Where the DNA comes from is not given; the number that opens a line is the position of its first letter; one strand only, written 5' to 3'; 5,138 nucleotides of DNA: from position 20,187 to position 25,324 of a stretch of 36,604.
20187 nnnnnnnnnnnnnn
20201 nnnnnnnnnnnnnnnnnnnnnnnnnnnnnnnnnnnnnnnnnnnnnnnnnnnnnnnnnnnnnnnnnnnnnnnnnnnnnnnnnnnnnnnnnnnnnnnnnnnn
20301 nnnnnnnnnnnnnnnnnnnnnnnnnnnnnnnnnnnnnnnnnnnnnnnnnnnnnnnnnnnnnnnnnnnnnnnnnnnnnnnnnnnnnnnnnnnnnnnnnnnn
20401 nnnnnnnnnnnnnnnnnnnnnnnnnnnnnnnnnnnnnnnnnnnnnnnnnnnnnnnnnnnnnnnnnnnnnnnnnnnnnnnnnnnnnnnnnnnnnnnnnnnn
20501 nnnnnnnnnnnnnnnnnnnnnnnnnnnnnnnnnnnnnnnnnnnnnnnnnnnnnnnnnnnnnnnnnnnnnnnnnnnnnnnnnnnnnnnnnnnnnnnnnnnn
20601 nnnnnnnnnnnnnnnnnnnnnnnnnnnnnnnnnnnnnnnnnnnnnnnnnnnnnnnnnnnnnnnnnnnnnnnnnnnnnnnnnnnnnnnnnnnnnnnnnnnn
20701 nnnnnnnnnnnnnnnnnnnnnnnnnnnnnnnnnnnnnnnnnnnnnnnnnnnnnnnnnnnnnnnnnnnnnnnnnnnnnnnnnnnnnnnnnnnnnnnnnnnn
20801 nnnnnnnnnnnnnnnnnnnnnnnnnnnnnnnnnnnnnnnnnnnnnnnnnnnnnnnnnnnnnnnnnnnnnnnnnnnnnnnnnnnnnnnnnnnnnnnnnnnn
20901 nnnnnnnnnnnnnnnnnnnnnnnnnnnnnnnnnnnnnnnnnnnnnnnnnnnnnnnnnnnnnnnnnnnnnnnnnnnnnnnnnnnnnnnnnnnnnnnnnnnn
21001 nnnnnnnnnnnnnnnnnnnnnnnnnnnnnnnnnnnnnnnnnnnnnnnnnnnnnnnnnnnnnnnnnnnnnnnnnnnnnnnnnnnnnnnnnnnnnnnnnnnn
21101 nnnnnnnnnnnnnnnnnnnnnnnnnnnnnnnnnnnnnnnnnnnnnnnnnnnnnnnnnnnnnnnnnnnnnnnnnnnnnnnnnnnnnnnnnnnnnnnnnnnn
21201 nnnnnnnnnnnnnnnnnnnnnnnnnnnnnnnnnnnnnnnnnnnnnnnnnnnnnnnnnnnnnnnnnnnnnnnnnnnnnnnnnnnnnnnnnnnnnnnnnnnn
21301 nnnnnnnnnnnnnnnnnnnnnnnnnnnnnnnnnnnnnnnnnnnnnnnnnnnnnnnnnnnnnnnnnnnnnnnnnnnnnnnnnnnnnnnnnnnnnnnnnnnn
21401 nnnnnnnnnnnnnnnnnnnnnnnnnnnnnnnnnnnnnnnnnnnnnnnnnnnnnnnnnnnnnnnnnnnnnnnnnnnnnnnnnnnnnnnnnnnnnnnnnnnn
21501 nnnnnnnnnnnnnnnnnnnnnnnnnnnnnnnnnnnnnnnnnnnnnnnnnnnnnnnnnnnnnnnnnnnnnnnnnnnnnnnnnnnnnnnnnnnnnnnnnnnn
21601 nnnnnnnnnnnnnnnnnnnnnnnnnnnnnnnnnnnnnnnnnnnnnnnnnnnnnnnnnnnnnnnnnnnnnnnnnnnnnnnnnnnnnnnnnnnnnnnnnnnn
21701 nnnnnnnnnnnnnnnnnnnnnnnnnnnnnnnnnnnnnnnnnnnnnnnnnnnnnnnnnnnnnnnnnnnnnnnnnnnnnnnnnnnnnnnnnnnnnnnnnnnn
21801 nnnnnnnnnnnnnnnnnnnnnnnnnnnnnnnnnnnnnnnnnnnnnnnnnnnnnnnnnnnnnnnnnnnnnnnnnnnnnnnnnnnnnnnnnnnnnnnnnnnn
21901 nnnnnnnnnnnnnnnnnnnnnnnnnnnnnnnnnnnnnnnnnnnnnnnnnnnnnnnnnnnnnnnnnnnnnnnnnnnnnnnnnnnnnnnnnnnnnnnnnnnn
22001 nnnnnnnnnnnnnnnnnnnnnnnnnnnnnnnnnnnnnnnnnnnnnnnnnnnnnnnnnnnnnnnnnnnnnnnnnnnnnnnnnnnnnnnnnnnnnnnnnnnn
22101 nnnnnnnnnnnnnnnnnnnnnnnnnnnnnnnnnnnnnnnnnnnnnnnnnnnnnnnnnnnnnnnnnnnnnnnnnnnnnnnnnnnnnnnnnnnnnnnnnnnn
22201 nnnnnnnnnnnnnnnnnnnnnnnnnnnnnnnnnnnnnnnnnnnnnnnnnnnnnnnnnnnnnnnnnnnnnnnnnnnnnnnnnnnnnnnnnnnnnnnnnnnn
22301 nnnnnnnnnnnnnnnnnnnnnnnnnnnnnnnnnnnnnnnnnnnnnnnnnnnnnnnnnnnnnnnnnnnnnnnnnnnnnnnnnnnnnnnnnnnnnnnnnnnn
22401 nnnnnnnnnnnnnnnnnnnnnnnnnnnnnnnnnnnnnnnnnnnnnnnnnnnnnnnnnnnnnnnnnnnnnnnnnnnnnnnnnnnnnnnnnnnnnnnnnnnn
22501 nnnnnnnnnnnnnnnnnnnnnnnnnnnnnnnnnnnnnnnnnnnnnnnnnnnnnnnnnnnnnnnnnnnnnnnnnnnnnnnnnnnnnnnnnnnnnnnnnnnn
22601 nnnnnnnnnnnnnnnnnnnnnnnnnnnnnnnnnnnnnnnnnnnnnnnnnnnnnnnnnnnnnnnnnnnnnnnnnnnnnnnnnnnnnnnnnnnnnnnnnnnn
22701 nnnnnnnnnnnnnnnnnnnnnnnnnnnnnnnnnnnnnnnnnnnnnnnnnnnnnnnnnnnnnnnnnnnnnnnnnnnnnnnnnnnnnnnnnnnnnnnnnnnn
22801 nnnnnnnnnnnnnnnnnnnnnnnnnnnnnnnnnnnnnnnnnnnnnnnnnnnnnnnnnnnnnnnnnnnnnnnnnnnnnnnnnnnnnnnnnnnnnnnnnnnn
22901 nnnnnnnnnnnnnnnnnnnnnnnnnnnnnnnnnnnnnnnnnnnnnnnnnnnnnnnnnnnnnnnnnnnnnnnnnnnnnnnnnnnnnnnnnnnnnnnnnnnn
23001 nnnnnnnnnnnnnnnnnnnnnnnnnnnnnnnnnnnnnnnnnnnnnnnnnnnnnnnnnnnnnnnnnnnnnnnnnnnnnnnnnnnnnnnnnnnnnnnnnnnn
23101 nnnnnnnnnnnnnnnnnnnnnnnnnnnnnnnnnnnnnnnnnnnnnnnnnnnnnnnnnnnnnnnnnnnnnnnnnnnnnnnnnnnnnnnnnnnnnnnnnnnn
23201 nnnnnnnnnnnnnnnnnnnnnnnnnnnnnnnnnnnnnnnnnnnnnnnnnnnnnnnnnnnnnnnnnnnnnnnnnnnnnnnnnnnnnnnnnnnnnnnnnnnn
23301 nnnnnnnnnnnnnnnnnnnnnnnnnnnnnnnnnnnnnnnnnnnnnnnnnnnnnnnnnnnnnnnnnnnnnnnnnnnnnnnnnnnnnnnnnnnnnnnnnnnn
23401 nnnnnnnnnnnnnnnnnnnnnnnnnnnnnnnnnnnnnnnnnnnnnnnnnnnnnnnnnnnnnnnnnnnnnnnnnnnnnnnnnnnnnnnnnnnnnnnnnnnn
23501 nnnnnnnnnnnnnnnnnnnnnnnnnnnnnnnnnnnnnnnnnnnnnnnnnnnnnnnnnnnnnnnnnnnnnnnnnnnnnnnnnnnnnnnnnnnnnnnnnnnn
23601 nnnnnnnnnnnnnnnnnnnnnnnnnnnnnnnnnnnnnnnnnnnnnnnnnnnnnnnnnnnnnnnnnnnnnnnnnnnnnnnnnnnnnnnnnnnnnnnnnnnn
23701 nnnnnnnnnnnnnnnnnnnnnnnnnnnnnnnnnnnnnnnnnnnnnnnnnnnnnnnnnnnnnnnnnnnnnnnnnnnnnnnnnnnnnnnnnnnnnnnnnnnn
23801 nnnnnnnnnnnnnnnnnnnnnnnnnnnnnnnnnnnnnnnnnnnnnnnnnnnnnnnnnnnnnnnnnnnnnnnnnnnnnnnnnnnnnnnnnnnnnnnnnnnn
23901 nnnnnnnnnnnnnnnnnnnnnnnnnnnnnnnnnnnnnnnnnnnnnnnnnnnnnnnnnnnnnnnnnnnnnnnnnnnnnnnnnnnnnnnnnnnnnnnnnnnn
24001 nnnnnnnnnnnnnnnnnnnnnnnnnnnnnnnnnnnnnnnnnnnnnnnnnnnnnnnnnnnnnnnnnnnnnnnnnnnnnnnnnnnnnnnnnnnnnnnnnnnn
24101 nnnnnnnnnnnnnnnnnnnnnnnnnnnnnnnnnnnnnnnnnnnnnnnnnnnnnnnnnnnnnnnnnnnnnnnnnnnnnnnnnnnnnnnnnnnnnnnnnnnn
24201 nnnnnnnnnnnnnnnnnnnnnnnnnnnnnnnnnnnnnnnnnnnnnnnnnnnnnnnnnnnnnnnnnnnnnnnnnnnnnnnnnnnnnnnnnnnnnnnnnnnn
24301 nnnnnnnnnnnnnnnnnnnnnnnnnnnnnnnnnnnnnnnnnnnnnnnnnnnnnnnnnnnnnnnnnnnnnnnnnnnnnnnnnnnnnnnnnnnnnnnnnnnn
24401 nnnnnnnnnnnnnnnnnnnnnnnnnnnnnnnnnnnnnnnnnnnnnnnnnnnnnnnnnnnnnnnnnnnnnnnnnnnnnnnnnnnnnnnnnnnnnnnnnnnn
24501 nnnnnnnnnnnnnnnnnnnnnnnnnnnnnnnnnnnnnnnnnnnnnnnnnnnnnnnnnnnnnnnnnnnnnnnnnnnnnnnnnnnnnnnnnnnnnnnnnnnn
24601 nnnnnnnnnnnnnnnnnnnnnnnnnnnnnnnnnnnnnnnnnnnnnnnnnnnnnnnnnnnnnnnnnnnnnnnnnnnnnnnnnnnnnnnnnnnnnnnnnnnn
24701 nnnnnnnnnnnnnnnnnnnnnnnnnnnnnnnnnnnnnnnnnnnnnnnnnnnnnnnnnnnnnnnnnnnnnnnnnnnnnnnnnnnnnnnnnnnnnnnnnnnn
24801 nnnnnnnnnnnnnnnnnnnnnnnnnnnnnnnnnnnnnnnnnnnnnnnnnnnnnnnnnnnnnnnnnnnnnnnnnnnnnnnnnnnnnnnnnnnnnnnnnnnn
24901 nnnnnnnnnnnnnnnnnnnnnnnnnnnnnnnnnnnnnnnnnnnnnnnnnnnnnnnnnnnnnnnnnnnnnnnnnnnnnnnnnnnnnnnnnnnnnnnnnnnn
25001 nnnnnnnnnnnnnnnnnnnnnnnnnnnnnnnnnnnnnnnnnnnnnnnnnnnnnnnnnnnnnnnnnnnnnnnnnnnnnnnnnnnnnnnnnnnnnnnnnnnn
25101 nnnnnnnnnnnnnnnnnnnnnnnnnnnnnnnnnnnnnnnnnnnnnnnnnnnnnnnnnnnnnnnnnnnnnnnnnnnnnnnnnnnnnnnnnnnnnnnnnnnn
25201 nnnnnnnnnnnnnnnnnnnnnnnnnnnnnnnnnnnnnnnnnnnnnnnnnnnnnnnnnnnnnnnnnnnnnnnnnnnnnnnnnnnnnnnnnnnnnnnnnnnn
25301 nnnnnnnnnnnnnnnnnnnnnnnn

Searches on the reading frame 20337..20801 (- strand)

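Call 77: search_protein_families(library=phrogs, max_evalue=0.001, proteins=[window:20337-20801:-])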
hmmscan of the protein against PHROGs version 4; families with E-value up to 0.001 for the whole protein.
window:20337-20801:- (154 aa): 1 family
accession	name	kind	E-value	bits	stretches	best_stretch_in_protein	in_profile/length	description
phrog_244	-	DNA, RNA and nucleotide metabolism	1.2e-09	39.8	1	14-81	4-79/186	RusA-like Holliday junction resolvase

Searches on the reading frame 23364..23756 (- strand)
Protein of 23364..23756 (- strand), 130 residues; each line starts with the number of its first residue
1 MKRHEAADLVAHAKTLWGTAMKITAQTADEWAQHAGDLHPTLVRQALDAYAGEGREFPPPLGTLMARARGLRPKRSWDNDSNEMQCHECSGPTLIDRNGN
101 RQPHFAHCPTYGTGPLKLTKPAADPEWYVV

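Call 53: search_protein_families(library=pfam, max_evalue=0.05, proteins=[window:23364-23756:-])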
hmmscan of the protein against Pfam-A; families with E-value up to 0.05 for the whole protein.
window:23364-23756:- (130 aa): 3 families
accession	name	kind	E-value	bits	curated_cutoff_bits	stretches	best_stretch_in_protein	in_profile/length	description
PF25169.1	DUF7830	-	0.013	15.8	27.5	1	79-117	30-68/72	Domain of unknown function (DUF7830)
PF21977.1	DUF6926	-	0.024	15.3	27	1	93-113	42-62/73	Domain of unknown function (DUF6926)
PF25164.1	CoiA_N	-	0.042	13.8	26.3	0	84-109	18-43/50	Competence protein CoiA, N-terminal domain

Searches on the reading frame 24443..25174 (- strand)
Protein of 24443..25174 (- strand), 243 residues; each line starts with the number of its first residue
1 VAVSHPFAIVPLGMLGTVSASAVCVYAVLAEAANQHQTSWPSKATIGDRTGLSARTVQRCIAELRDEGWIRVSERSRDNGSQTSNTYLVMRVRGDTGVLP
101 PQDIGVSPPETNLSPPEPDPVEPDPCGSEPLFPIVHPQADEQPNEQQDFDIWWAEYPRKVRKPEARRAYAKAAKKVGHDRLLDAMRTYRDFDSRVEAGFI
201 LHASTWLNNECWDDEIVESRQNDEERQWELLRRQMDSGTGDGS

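Call 53: search_protein_families(library=pfam, max_evalue=0.05, proteins=[window:24443-25174:-])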
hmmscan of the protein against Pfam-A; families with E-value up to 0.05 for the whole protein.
window:24443-25174:- (243 aa): 11 families
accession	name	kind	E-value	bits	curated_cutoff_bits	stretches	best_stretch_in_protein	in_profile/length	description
PF13730.12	HTH_36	-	4e-09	36.6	25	1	20-70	5-55/55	Helix-turn-helix domain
PF13545.12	HTH_Crp_2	-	7.3e-05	23.1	27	1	42-73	24-55/70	Crp-like helix-turn-helix domain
PF25213.1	HVO_A0261_N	-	8.5e-05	22.8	35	1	42-73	26-57/86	HVO_A0261 N-terminal domain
PF13412.12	HTH_24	-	0.00015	21.7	21.9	1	45-71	22-48/48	Winged helix-turn-helix DNA-binding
PF12802.13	MarR_2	-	0.0011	19.5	27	1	43-74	23-54/61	MarR family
PF08279.18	HTH_11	-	0.012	15.9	25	1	44-72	19-46/55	HTH domain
PF02082.26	Rrf2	-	0.016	15.8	30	1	26-72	9-55/132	Iron-dependent Transcriptional regulator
PF21984.2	DnaD_N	-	0.021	15.5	27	1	33-82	28-77/101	DnaD N-terminal domain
PF13404.12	HTH_AsnC-type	-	0.031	14.5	27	0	44-65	21-42/42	AsnC-type helix-turn-helix domain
PF03428.19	RP-C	-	0.034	14.4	24.4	0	40-70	71-101/175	Replication protein C N-terminal domain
PF15977.11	HTH_46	-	0.042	14.3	29.3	0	46-73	29-56/68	Winged helix-turn-helix DNA binding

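Call 54: find_related_loci(query=window:24443-25174:-, collection=viral_contigs, flank=10000)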
Query window:24443-25174:- (243 aa) in viral_contigs; peptide patterns used: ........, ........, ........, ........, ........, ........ (x = any residue, [..] = any of these).
12 stretches matched a pattern; 11 encode a relative of the query (tblastn E <= 1e-3); 11 distinct loci.
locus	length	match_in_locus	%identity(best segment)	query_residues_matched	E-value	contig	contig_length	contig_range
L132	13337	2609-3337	95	1-243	2e-159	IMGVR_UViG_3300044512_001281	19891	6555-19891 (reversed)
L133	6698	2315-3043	95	1-243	3e-158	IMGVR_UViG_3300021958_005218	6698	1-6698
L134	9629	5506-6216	97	1-237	7e-157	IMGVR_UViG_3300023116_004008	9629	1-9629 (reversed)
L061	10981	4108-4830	90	1-242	5e-138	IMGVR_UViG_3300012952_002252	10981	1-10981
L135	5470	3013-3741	93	1-243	1e-137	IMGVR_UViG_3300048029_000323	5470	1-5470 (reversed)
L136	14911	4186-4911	88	1-243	5e-136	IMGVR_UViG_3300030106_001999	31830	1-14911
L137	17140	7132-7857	93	1-242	3e-135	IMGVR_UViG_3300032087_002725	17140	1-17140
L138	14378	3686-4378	75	1-243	1e-110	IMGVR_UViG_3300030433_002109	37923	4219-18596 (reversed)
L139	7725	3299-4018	71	1-242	3e-102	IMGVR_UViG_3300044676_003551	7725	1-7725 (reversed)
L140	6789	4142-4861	71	1-242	3e-102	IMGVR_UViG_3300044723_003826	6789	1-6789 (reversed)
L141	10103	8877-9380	24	25-219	2e-9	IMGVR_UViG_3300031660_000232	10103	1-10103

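Call 77: search_protein_families(library=phrogs, max_evalue=0.001, proteins=[window:24443-25174:-])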
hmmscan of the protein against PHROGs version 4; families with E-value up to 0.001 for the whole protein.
window:24443-25174:- (243 aa): 18 families
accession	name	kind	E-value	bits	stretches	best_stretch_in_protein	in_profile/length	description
phrog_270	-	DNA, RNA and nucleotide metabolism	2.2e-35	123.8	1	22-226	49-260/383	replication initiation protein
phrog_391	-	DNA, RNA and nucleotide metabolism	8.6e-15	56.1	1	20-89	17-88/298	replication initiation O-like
phrog_9327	-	DNA, RNA and nucleotide metabolism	1.5e-12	48.7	1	117-216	146-242/276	primosomal protein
phrog_1032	-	DNA, RNA and nucleotide metabolism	1.7e-11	45.7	1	19-90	16-89/281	replication initiation protein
phrog_8102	-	DNA, RNA and nucleotide metabolism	3.1e-11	44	1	18-87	32-104/337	replication initiation protein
phrog_9474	-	DNA, RNA and nucleotide metabolism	3.2e-11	44.3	1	137-225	166-258/288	replication initiation protein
phrog_678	-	DNA, RNA and nucleotide metabolism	3.4e-10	41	1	34-137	67-182/346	replication initiation O-like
phrog_11896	-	DNA, RNA and nucleotide metabolism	9.9e-10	39.7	1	20-88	20-87/225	primosomal protein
phrog_16304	-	unknown function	7.4e-09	36.9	1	138-225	136-234/244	-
phrog_8540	-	DNA, RNA and nucleotide metabolism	2.9e-08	35.1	1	26-96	23-92/196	replication initiation O-like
phrog_1835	-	DNA, RNA and nucleotide metabolism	2.7e-07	31.2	1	39-92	66-120/301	HTH DNA binding protein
phrog_428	-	DNA, RNA and nucleotide metabolism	5e-07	30.2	1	26-84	111-171/455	replication initiation protein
phrog_10293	-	unknown function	4.1e-06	27.6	1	142-228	10-97/185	-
phrog_4617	-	DNA, RNA and nucleotide metabolism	1.8e-05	25.5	1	28-93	25-90/223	replication initiation protein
phrog_345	-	DNA, RNA and nucleotide metabolism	8.2e-05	23.4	1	21-127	46-126/297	replication initiation O-like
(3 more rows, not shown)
